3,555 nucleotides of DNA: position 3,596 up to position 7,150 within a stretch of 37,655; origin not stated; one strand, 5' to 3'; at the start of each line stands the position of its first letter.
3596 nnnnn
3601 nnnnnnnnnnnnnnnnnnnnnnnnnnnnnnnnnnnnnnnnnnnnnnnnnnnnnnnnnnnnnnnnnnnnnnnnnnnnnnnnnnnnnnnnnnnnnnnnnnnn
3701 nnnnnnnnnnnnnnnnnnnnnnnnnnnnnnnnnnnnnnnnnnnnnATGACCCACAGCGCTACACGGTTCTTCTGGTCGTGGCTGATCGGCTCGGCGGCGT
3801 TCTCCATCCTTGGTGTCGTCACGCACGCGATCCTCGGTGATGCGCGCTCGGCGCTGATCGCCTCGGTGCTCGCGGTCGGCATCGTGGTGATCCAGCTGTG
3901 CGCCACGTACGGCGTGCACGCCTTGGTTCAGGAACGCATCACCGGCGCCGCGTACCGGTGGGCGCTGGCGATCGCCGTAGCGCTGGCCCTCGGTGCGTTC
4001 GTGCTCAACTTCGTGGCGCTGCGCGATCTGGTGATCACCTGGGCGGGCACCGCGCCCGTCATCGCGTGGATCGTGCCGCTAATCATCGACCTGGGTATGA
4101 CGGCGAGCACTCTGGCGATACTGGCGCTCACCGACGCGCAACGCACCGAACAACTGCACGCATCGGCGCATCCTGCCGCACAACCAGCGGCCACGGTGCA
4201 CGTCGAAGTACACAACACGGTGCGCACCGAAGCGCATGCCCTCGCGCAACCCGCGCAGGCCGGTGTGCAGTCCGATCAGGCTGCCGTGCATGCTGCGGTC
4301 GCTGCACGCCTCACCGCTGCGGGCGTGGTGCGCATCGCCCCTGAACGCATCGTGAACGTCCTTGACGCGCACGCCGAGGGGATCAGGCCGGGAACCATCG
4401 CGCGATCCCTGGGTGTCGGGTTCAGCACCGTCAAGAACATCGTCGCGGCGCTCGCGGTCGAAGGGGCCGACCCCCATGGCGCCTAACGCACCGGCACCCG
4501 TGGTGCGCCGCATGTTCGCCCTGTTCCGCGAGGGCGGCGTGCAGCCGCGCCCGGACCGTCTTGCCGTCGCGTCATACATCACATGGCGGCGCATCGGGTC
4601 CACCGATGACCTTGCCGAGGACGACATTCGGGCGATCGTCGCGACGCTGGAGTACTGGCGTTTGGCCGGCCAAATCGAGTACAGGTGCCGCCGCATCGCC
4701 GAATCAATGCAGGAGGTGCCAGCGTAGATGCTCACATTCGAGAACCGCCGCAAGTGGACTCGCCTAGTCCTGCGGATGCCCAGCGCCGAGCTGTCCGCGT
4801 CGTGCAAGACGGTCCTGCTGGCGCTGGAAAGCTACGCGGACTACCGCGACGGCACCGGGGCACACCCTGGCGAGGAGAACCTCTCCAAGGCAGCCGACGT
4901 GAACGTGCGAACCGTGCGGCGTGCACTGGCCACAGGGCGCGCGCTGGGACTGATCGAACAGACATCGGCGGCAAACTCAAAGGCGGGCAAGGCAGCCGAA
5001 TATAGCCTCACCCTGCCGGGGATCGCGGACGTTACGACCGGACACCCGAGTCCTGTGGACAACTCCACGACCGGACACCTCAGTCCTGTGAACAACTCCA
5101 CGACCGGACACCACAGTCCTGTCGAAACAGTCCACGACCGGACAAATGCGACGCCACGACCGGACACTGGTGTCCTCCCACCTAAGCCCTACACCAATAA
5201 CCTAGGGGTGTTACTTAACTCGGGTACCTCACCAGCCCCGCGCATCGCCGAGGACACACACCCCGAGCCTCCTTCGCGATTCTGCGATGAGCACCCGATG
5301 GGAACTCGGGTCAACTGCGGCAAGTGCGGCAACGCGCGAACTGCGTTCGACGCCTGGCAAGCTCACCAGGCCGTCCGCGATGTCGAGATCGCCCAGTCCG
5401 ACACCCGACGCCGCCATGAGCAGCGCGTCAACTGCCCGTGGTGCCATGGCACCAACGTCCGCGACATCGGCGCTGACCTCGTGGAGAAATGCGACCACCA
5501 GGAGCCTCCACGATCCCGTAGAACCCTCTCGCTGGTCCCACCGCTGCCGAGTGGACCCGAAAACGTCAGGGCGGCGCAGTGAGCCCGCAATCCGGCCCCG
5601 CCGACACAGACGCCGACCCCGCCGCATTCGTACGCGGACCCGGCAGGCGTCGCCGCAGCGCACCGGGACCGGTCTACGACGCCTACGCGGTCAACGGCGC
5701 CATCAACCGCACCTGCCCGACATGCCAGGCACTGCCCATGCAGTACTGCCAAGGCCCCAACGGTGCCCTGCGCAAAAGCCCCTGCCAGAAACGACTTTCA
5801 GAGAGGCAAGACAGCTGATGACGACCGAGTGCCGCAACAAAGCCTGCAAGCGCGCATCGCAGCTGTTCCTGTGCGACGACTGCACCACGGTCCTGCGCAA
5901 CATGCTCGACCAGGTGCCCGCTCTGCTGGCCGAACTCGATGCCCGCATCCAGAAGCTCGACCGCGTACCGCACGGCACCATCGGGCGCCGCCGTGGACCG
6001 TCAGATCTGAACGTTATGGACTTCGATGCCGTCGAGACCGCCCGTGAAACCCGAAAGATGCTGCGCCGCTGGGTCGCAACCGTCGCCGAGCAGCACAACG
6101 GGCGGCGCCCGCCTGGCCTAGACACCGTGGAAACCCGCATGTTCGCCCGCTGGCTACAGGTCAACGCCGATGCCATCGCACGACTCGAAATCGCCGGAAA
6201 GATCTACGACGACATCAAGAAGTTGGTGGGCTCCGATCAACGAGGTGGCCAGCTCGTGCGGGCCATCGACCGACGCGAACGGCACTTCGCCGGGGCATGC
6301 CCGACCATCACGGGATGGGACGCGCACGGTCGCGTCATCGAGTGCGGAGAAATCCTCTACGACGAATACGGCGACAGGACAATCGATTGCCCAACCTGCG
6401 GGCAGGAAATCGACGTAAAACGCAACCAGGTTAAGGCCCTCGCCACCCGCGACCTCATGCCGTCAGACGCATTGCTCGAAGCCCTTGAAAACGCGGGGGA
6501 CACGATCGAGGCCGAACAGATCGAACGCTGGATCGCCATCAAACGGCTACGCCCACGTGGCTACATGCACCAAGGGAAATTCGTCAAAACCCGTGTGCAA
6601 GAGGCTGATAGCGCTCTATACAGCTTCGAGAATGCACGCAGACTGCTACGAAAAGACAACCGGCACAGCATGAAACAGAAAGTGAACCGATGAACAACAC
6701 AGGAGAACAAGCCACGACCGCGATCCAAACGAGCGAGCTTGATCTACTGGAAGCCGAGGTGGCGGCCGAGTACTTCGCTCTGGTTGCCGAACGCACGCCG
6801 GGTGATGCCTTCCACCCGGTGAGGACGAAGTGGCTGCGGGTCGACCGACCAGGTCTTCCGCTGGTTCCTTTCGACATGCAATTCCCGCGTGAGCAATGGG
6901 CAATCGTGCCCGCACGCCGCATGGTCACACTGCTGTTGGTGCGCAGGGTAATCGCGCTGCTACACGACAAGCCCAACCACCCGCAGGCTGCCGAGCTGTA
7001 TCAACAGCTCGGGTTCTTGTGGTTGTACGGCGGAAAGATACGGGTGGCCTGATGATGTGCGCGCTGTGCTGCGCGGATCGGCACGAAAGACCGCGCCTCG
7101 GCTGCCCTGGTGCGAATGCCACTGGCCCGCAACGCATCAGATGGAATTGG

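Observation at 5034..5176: Iteron-like 33-bp tandem repeats and a terminal perfect palindrome inside the initiator-like gene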

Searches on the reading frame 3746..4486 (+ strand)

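Call 14: search_protein_families(library=pfam, proteins=[window:3746-4486:+], max_evalue=0.1)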
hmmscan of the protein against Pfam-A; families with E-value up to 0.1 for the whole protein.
window:3746-4486:+ (246 aa): 5 families
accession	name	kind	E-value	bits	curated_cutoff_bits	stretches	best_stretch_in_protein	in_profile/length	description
PF13384.12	HTH_23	-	0.00068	19.8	24.6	1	205-242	10-47/50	Homeodomain-like domain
PF08784.17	RPA_C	-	0.017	16.3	22.6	1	162-240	15-97/106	Replication protein A C terminal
PF25787.1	HTH_SB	-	0.034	14.4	43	1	205-234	15-44/53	Sleeping Beauty transposase HTH domain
PF09339.16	HTH_IclR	-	0.07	13.4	22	0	201-240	7-46/52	IclR helix-turn-helix domain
PF13551.12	HTH_29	-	0.077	13.5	28.1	0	205-242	4-42/64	Winged helix-turn helix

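Call 15: search_protein_families(library=phrogs, proteins=[window:3746-4486:+], max_evalue=0.01)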
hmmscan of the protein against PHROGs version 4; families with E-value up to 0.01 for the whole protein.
window:3746-4486:+ (246 aa): 3 families
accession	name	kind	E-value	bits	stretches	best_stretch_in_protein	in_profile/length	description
phrog_2342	-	unknown function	1.2e-88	298.4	1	2-241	8-270/274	-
phrog_733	-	integration and excision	3.1e-21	77.3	1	4-134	11-143/336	excisionase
phrog_30937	-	unknown function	0.0026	18.8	1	184-230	9-55/62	-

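Call 63: search_protein_families(library=ncbifam, proteins=[window:3746-4486:+], max_evalue=0.1)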
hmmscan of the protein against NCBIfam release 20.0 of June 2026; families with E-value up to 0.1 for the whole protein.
window:3746-4486:+ (246 aa): 0 families

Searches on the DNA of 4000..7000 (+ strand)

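Call 6: search_dna_similar(query=window:4000-7000:+, collection=phages, mode=near)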
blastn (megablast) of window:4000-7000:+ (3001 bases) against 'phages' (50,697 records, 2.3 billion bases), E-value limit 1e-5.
Records with a match: 14; places in all: 15; records where one place covers at least 80% of the query: 1.
Best place of each record, by identity: 80-90% 14.
By first word of the organism name: Mycobacterium 14.
By host as written in the record: Mycobacterium abscessus GD62 1; GD89 1; Mycobacterium abscessus GD89 1; Mycobacterium abscessus GD08 1; Mycobacterium abscessus GD42 1; Mycobacterium abscessus GD43A 1; Mycobacterium abscessus GD41 1; Mycobacterium abscessus GD34 1; and 6 more.
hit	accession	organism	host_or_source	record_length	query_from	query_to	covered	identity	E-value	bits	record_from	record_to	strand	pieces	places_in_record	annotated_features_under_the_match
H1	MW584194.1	Mycobacterium phage prophi62-1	Mycobacterium abscessus GD62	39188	1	2668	81%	85.1%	0e+0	2464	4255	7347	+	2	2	14: helix-turn-helix DNA binding domain protein | 16: helix-turn-helix DNA binding domain protein | 11: membrane protein and helix-turn-helix DNA binding domain protein | 12: hypothetical protein | 13: hypothetical protein | and 1 other names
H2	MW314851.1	Mycobacterium phage phiGD89-1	GD89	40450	477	2698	74%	86.4%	0e+0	2414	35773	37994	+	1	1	56: helix-turn-helix DNA binding domain protein | 54: helix-turn-helix DNA binding domain protein | 53: hypothetical protein | 55: hypothetical protein | 57: hypothetical protein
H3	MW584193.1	Mycobacterium phage prophi89-1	Mycobacterium abscessus GD89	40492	477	2698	74%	86.4%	0e+0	2414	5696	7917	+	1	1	17: helix-turn-helix DNA binding domain protein | 15: helix-turn-helix DNA binding domain protein | 14: hypothetical protein | 16: hypothetical protein | 18: hypothetical protein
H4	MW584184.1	Mycobacterium phage prophiGD08-2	Mycobacterium abscessus GD08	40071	477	2709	74%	85.9%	0e+0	2342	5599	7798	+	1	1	18: helix-turn-helix DNA binding domain protein | 16: helix-turn-helix DNA binding domain protein | 15: hypothetical protein | 17: hypothetical protein | 19: hypothetical protein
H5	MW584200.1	Mycobacterium phage prophiGD42-2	Mycobacterium abscessus GD42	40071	477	2709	74%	85.9%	0e+0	2342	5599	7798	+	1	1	18: helix-turn-helix DNA binding domain protein | 16: helix-turn-helix DNA binding domain protein | 15: hypothetical protein | 17: hypothetical protein | 19: hypothetical protein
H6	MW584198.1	Mycobacterium phage prophiGD43A-2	Mycobacterium abscessus GD43A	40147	474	2698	74%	86.1%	0e+0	2386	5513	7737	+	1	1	16: helix-turn-helix DNA binding domain protein | 14: helix-turn-helix DNA binding domain protein | 13: hypothetical protein | 15: hypothetical protein | 17: hypothetical protein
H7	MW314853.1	Mycobacterium phage phiGD34-2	Mycobacterium abscessus GD41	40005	477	2698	74%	86.1%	0e+0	2381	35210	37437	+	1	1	55: helix-turn-helix DNA binding domain protein | 53: helix-turn-helix DNA binding domain protein | 52: hypothetical protein | 54: hypothetical protein | 56: hypothetical protein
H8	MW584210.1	Mycobacterium phage prophiGD34-2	Mycobacterium abscessus GD34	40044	477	2698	74%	86.1%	0e+0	2381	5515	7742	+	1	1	17: helix-turn-helix DNA binding domain protein | 15: helix-turn-helix DNA binding domain protein | 14: hypothetical protein | 16: hypothetical protein | 18: hypothetical protein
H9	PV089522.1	Mycobacterium phage P3MA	Mycobacterium abscessus 330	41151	477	2698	74%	86.1%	0e+0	2377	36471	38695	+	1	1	56: helix-turn-helix DNA binding domain | 54: helix-turn-helix DNA binding domain | 53: helix-turn-helix DNA binding domain | 55: hypothetical protein | 57: hypothetical protein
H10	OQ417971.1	Mycobacterium phage prophiT50-1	Mycobacterium abscessus T50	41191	477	2698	74%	86.1%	0e+0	2377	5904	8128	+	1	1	15: helix-turn-helix DNA binding domain protein | 14: helix-turn-helix DNA binding domain protein | 13: hypothetical protein | 16: hypothetical protein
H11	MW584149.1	Mycobacterium phage prophiGD16-1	Mycobacterium abscessus GD16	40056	477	2663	73%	86.3%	0e+0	2372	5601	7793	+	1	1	16: helix-turn-helix DNA binding domain protein | 18: helix-turn-helix DNA binding domain protein | 15: hypothetical protein | 17: hypothetical protein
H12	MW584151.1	Mycobacterium phage prophiGD11-2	Mycobacterium abscessus GD11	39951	668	2709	68%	88.1%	0e+0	2416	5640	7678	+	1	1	18: helix-turn-helix DNA binding domain protein | 16: helix-turn-helix DNA binding domain protein | 17: hypothetical protein | 15: hypothetical protein | 19: hypothetical protein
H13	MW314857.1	Mycobacterium phage phiGD21-1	Mycobacterium abscessus GD40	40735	1052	2708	55%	83.8%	0e+0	1555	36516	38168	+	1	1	56: helix-turn-helix DNA binding domain protein | 54: helix-turn-helix DNA binding domain protein | 55: hypothetical protein | 57: hypothetical protein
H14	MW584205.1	Mycobacterium phage prophiGD21-1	Mycobacterium abscessus GD21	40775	1052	2708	55%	83.8%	0e+0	1555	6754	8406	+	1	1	18: helix-turn-helix DNA binding domain protein | 16: helix-turn-helix DNA binding domain protein | 17: hypothetical protein | 19: hypothetical protein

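Call 7: get_annotated_region(hit=H1, flank=1500)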
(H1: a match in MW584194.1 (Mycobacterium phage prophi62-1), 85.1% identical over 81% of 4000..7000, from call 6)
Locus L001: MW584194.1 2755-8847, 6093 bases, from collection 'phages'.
description: Mycobacterium phage prophi62-1, complete genome.
organism: Mycobacterium phage prophi62-1 (NCBI taxid 2813217)
taxonomy: Viruses; Duplodnaviria; Heunggongvirae; Uroviricota; Caudoviricetes
host: Mycobacterium abscessus GD62; source: -; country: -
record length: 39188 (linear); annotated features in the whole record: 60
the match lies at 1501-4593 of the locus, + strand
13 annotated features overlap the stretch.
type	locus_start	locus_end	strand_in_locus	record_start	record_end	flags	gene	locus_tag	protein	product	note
CDS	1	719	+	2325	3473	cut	8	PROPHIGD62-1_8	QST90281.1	DNA polymerase III subunit beta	-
CDS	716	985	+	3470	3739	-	9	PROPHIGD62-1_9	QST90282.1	hypothetical protein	-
CDS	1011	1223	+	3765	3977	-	10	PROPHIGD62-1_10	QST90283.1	hypothetical protein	-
CDS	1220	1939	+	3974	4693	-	11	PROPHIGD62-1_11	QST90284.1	membrane protein and helix-turn-helix DNA binding domain protein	-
CDS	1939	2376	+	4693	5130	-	12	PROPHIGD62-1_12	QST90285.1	hypothetical protein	-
CDS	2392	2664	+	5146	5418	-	13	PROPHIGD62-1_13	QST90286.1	hypothetical protein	-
CDS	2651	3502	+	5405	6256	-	14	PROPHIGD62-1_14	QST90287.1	helix-turn-helix DNA binding domain protein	-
CDS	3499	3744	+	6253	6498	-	15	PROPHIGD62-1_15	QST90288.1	hypothetical protein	-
CDS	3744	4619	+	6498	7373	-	16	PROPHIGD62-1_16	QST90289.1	helix-turn-helix DNA binding domain protein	-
CDS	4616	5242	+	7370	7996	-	17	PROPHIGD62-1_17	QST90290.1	hypothetical protein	-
CDS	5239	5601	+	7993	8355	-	18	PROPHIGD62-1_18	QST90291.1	hypothetical protein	-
CDS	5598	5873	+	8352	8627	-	19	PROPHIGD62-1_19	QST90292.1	hypothetical protein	-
CDS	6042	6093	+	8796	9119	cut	20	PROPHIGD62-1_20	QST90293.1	HNH endonuclease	-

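Call 8: get_annotated_region(hit=H2, flank=1500)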
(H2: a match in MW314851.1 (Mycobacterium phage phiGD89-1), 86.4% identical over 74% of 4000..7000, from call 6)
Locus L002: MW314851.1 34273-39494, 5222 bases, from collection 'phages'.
description: Mycobacterium phage phiGD89-1, complete genome.
organism: Mycobacterium phage phiGD89-1 (NCBI taxid 2794958)
taxonomy: Viruses; Duplodnaviria; Heunggongvirae; Uroviricota; Caudoviricetes
host: GD89; source: -; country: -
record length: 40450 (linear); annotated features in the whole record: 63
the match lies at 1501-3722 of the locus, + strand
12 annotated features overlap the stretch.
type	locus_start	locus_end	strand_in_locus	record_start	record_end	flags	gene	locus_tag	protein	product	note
CDS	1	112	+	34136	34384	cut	49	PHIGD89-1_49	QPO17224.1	hypothetical protein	-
CDS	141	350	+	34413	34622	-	50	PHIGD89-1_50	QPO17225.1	hypothetical protein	-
CDS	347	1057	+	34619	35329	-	51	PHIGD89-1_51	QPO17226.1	membrane protein and helix-turn-helix DNA binding domain protein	-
CDS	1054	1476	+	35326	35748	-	52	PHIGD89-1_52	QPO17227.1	hypothetical protein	-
CDS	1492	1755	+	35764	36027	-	53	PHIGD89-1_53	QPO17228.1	hypothetical protein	-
CDS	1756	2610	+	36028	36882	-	54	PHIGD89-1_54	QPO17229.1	helix-turn-helix DNA binding domain protein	-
CDS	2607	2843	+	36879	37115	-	55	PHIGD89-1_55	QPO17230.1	hypothetical protein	-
CDS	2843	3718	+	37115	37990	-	56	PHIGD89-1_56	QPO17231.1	helix-turn-helix DNA binding domain protein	-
CDS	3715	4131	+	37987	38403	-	57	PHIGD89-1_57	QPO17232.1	hypothetical protein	-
CDS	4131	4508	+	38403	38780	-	58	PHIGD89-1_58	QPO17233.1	hypothetical protein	-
CDS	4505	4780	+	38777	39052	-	59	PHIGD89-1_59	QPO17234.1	hypothetical protein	-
CDS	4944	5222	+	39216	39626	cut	60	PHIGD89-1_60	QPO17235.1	hypothetical protein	-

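Call 9: get_annotated_region(hit=H4, flank=1500)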
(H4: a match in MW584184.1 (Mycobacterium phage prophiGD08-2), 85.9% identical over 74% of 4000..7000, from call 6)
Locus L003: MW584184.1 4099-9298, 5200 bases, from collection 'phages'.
description: Mycobacterium phage prophiGD08-2, complete genome.
organism: Mycobacterium phage prophiGD08-2 (NCBI taxid 2813234)
taxonomy: Viruses; Duplodnaviria; Heunggongvirae; Uroviricota; Caudoviricetes
host: Mycobacterium abscessus GD08; source: -; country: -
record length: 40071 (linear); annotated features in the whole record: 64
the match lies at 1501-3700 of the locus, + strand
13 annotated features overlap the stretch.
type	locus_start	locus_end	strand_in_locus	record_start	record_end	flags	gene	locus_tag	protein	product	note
CDS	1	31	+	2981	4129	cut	10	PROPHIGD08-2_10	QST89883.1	DNA polymerase III subunit beta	-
CDS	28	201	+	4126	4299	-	11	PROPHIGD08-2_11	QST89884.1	hypothetical protein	MM or 3bp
CDS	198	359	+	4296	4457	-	12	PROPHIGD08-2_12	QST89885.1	hypothetical protein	MM or 3bp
CDS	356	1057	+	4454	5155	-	13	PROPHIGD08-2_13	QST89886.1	membrane protein and helix-turn-helix DNA binding domain protein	-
CDS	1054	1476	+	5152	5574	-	14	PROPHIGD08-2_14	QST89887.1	hypothetical protein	-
CDS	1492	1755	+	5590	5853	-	15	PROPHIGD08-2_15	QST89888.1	hypothetical protein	-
CDS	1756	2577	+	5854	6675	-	16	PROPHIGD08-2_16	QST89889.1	helix-turn-helix DNA binding domain protein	-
CDS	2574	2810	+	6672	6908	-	17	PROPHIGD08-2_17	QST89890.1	hypothetical protein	-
CDS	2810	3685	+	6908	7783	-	18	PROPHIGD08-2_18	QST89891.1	helix-turn-helix DNA binding domain protein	-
CDS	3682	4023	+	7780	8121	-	19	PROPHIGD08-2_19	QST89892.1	hypothetical protein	-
CDS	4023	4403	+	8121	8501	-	20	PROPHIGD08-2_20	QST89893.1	hypothetical protein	-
CDS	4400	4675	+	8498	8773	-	21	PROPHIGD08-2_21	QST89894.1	hypothetical protein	-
CDS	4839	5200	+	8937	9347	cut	22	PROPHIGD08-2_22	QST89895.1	hypothetical protein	-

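Call 10: get_annotated_region(hit=H12, flank=1500)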
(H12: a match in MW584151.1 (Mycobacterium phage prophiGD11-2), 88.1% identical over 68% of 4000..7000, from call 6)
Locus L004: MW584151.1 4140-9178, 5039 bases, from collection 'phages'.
description: Mycobacterium phage prophiGD11-2, complete genome.
organism: Mycobacterium phage prophiGD11-2 (NCBI taxid 2813238)
taxonomy: Viruses; Duplodnaviria; Heunggongvirae; Uroviricota; Caudoviricetes
host: Mycobacterium abscessus GD11; source: -; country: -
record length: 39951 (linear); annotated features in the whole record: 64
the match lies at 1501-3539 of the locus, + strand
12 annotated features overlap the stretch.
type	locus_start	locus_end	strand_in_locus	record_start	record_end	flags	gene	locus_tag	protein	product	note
CDS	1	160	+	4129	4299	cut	11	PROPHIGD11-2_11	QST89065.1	hypothetical protein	-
CDS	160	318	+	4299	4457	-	12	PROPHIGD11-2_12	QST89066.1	hypothetical protein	-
CDS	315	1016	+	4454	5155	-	13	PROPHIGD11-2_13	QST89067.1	membrane protein and helix-turn-helix DNA binding domain protein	-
CDS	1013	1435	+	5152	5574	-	14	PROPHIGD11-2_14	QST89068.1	hypothetical protein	-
CDS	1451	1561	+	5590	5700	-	15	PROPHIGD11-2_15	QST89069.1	hypothetical protein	-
CDS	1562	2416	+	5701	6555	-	16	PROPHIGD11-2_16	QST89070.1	helix-turn-helix DNA binding domain protein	-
CDS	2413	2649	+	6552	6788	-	17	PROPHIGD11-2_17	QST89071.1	hypothetical protein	-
CDS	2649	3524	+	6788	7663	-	18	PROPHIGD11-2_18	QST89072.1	helix-turn-helix DNA binding domain protein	-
CDS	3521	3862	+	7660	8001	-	19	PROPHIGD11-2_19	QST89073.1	hypothetical protein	-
CDS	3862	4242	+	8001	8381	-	20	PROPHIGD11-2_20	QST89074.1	hypothetical protein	-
CDS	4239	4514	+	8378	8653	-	21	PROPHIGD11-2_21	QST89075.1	hypothetical protein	-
CDS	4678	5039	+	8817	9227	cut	22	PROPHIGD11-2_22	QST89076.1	hypothetical protein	-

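Call 11: get_annotated_region(hit=H13, flank=2500)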
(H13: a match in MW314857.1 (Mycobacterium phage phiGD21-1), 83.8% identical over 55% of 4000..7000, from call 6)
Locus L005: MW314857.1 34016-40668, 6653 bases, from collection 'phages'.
description: Mycobacterium phage phiGD21-1, complete genome.
organism: Mycobacterium phage phiGD21-1 (NCBI taxid 2794952)
taxonomy: Viruses; Duplodnaviria; Heunggongvirae; Uroviricota; Caudoviricetes
host: Mycobacterium abscessus GD40; source: -; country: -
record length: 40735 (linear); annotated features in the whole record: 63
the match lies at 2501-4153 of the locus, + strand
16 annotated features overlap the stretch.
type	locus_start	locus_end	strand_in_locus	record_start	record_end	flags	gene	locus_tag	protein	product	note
CDS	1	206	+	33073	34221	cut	48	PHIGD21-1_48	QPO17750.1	DNA polymerase III sliding clamp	DNA polymerase III sliding clamp (Beta)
CDS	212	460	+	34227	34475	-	49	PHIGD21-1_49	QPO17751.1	hypothetical protein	-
CDS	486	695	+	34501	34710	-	50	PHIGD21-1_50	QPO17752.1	hypothetical protein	-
CDS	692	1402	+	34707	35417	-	51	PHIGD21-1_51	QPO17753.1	membrane protein and helix-turn-helix DNA binding domain protein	-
CDS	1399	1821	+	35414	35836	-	52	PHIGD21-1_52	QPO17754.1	hypothetical protein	-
CDS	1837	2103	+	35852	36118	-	53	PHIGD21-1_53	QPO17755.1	hypothetical protein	-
CDS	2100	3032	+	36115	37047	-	54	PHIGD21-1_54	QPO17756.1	helix-turn-helix DNA binding domain protein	-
CDS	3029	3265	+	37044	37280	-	55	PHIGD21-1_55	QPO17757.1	hypothetical protein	-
CDS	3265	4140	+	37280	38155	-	56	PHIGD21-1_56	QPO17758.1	helix-turn-helix DNA binding domain protein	-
CDS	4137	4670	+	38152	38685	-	57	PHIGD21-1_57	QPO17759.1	hypothetical protein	-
CDS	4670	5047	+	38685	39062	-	58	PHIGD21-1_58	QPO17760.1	helix-turn-helix DNA binding domain protein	-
CDS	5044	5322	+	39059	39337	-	59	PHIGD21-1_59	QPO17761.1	hypothetical protein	-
CDS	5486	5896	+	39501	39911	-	60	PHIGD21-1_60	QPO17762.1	hypothetical protein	-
CDS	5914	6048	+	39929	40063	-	61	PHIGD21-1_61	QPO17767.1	hypothetical protein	-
CDS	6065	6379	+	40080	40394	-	62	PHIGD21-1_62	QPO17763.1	HNH endonuclease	-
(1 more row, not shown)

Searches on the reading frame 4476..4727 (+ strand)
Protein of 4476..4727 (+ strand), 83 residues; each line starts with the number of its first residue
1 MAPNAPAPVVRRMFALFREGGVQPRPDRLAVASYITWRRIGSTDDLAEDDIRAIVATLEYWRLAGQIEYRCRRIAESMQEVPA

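Call 14: search_protein_families(library=pfam, proteins=[window:4476-4727:+], max_evalue=0.1)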
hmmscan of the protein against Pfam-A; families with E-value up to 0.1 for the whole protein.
window:4476-4727:+ (83 aa): 1 family
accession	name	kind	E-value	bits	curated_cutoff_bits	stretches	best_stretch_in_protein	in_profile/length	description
PF19613.4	DUF6118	-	0.019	14.8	27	1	29-72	195-237/245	Family of unknown function (DUF6118)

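Call 15: search_protein_families(library=phrogs, proteins=[window:4476-4727:+], max_evalue=0.01)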
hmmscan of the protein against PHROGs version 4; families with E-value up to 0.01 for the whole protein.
window:4476-4727:+ (83 aa): 2 families
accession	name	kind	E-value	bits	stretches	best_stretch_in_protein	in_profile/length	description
phrog_25178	-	unknown function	7.3e-45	151.9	1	1-81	1-82/85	-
phrog_4171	-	DNA, RNA and nucleotide metabolism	0.00014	22.6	1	10-75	306-374/392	RecT-like ssDNA annealing protein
